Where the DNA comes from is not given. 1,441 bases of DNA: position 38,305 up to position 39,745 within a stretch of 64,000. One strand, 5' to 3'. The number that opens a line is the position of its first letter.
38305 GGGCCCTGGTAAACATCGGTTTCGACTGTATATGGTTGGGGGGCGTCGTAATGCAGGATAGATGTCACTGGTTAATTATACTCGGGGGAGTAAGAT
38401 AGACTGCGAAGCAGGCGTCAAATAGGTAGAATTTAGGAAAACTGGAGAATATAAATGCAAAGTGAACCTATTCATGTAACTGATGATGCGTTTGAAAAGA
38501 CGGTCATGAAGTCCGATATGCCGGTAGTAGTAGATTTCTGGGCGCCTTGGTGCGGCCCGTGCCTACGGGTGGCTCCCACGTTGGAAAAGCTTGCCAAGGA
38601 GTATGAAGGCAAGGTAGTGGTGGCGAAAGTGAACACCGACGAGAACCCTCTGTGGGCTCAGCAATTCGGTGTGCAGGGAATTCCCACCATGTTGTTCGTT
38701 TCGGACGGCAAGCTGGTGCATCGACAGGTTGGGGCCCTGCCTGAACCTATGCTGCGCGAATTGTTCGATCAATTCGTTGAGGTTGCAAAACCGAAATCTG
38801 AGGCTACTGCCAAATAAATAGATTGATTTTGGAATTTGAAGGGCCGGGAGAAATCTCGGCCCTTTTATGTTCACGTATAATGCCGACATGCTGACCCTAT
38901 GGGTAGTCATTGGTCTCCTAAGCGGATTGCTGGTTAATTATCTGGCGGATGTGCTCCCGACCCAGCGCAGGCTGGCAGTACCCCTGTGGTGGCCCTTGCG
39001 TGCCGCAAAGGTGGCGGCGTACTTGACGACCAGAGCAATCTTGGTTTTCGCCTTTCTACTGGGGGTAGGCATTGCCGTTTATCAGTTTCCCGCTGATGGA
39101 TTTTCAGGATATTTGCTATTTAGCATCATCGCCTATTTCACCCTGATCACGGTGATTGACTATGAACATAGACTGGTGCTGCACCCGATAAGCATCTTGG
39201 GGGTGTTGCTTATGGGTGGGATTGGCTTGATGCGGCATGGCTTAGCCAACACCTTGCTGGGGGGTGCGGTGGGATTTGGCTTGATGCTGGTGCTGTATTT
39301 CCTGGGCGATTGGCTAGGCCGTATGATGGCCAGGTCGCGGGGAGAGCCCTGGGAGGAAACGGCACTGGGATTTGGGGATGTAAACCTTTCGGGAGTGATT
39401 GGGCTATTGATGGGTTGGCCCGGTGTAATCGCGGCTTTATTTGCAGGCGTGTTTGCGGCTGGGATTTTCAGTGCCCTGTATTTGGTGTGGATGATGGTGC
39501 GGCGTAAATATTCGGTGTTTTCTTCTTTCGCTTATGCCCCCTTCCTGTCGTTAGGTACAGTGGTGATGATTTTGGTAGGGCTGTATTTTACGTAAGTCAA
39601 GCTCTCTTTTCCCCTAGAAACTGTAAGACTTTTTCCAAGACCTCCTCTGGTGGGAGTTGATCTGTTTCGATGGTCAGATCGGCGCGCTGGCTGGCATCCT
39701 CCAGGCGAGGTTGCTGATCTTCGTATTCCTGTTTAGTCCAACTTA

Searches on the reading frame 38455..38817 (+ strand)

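Call 48: search_protein_families(library=pfam, max_evalue=0.001, proteins=[window:38455-38817:+])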
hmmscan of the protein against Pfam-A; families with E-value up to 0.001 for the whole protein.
window:38455-38817:+ (120 aa): 7 families
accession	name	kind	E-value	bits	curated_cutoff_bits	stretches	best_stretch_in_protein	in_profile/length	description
PF00085.26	Thioredoxin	-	2.2e-31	108.3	23.5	1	6-102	3-99/103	Thioredoxin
PF08534.16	Redoxin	-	5.3e-09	36.5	26.6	1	23-84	30-93/148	Redoxin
PF13098.12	Thioredoxin_2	-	6.3e-09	36.6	27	1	21-102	5-102/104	Thioredoxin-like domain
PF13905.12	Thioredoxin_8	-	1e-07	32.6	27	1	23-64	3-46/94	Thioredoxin-like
PF00578.27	AhpC-TSA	-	7.8e-06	26.3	26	1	21-98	25-104/124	AhpC/TSA family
PF14595.12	Thioredoxin_9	-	2.1e-05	24.8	25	1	25-97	45-119/129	Thioredoxin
PF04756.19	OST3_OST6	-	0.00011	22.2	27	1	4-84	12-104/294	OST3 / OST6 family, transporter family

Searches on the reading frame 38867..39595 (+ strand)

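Call 48: search_protein_families(library=pfam, max_evalue=0.001, proteins=[window:38867-39595:+])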
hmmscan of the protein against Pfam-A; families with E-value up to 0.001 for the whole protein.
window:38867-39595:+ (242 aa): 1 family
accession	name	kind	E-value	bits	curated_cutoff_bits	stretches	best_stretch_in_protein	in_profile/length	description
PF01478.23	Peptidase_A24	-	1.1e-08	35.9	26.5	1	87-202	3-103/104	Type IV leader peptidase family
